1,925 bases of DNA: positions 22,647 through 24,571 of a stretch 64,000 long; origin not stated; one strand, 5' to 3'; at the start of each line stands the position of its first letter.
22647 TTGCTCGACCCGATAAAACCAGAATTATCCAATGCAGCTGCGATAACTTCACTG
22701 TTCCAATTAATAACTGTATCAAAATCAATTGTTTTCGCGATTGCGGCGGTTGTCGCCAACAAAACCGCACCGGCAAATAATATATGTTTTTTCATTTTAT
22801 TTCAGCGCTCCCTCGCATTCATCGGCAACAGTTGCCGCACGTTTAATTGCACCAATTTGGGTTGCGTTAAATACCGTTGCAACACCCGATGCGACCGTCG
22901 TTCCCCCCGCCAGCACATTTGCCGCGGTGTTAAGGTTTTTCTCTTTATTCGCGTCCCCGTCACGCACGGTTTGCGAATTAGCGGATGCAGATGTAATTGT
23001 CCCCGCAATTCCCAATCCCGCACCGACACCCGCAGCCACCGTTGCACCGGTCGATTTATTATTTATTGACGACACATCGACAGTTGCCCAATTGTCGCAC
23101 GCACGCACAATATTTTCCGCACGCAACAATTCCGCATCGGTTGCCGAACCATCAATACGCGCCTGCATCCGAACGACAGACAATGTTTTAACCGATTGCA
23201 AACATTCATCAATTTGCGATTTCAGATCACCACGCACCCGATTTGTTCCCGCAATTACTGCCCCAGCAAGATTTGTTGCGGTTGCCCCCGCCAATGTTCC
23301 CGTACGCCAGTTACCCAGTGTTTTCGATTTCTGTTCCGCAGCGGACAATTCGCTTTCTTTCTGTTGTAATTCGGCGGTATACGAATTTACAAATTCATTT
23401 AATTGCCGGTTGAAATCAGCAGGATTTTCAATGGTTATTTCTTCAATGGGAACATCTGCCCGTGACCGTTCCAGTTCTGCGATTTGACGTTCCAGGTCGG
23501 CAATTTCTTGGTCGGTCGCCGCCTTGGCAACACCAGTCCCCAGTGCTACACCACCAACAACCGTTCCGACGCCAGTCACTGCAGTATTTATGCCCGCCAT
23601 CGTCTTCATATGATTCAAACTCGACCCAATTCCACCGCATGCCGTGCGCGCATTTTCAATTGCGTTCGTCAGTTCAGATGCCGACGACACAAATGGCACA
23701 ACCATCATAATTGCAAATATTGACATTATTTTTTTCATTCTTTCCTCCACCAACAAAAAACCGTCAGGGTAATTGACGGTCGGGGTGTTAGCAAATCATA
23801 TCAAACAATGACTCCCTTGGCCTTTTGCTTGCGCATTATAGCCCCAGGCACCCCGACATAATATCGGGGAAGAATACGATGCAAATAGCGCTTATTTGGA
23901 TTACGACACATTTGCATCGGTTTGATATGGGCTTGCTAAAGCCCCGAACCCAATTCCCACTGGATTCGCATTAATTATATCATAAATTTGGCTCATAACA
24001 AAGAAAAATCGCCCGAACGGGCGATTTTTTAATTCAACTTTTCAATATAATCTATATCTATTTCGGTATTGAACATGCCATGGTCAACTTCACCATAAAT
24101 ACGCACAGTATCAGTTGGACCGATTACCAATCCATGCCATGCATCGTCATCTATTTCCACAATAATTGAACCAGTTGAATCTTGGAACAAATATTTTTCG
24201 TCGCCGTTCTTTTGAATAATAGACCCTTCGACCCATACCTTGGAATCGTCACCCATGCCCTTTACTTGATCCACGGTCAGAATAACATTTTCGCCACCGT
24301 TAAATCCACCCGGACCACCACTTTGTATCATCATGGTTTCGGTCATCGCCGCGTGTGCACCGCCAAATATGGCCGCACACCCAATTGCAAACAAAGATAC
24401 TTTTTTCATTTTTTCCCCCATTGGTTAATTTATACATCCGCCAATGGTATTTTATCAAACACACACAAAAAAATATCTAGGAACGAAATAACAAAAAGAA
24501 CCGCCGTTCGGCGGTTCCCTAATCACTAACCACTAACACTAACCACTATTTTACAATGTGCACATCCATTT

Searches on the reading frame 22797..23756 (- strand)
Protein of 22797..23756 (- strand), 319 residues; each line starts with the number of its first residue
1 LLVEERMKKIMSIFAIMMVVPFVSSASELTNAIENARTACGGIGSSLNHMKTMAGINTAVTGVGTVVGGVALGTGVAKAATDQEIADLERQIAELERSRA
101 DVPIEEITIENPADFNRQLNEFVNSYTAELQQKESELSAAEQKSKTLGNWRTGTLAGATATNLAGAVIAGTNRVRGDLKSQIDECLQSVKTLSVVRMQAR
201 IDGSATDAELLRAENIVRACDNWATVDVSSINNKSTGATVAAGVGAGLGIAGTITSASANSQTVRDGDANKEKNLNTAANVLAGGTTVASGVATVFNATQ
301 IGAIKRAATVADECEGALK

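Call 4: search_protein_families(library=pfam, proteins=[window:22797-23756:-], max_evalue=1)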
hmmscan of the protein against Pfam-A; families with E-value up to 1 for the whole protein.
window:22797-23756:- (319 aa): 7 families
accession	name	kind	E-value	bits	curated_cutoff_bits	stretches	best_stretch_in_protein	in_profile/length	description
PF25588.1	DUF7934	-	0.062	13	30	1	77-143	166-227/333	Family of unknown function (DUF7934)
PF22299.1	BRISC_FAM175B_helical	-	0.064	13.4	27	1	80-97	43-60/62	BRISC complex subunit FAM175B, helical domain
PF20994.3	CENPU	-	0.13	12.4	27.8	1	78-143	101-166/200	CENPU protein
PF22924.1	ACOX_C_alpha1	-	0.15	12.3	27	1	25-53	114-143/169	Acyl-CoA oxidase, C-alpha1 domain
PF08231.17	SYF2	-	0.17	12.6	23.5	1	78-132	92-151/154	SYF2 splicing factor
PF09278.17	MerR-DNA-bind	-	0.18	12.8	25.4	1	77-100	37-60/65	MerR, DNA binding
PF21408.2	MTR4-like_stalk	-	0.84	10.4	24.2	0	81-122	13-55/64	Exosome RNA helicase MTR4-like, stalk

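Call 47: search_protein_families(library=ncbifam, proteins=[window:22797-23756:-], max_evalue=0.1)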
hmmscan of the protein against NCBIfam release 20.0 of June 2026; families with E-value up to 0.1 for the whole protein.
window:22797-23756:- (319 aa): 6 families
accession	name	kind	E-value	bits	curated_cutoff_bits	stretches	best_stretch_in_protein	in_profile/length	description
NF052420.1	translocon_SseD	equivalog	0.011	15.8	130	1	40-128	54-143/152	type III secretion system translocon protein SseD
TIGR02169.1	SMC_prok_A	equivalog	0.025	12.2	729.4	1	50-145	642-737/1165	chromosome segregation protein SMC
TIGR04527.1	mycoplas_twoTM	subfamily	0.026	14.2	125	1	58-191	11-125/248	MG_279/MG_280 family protein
NF047363.1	Zn_ribbon_CdsZ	equivalog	0.026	14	275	1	80-153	48-120/251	zinc ribbon domain regulatory protein CdsZ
NF045487.1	ASRP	equivalog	0.034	12.7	300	1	82-148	375-442/593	archaea-specific SMC-related protein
NF033598.2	elast_bind_EbpS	equivalog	0.048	12.6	300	1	147-274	189-288/498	elastin-binding protein EbpS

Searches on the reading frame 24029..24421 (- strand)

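Call 4: search_protein_families(library=pfam, proteins=[window:24029-24421:-], max_evalue=1)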
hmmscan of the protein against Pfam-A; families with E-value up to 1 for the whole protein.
window:24029-24421:- (130 aa): 1 family
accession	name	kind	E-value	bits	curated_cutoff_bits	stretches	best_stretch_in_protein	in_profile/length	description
PF04076.19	BOF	-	5.5e-24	84.6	25.8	1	37-128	12-103/103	Bacterial OB fold (BOF) protein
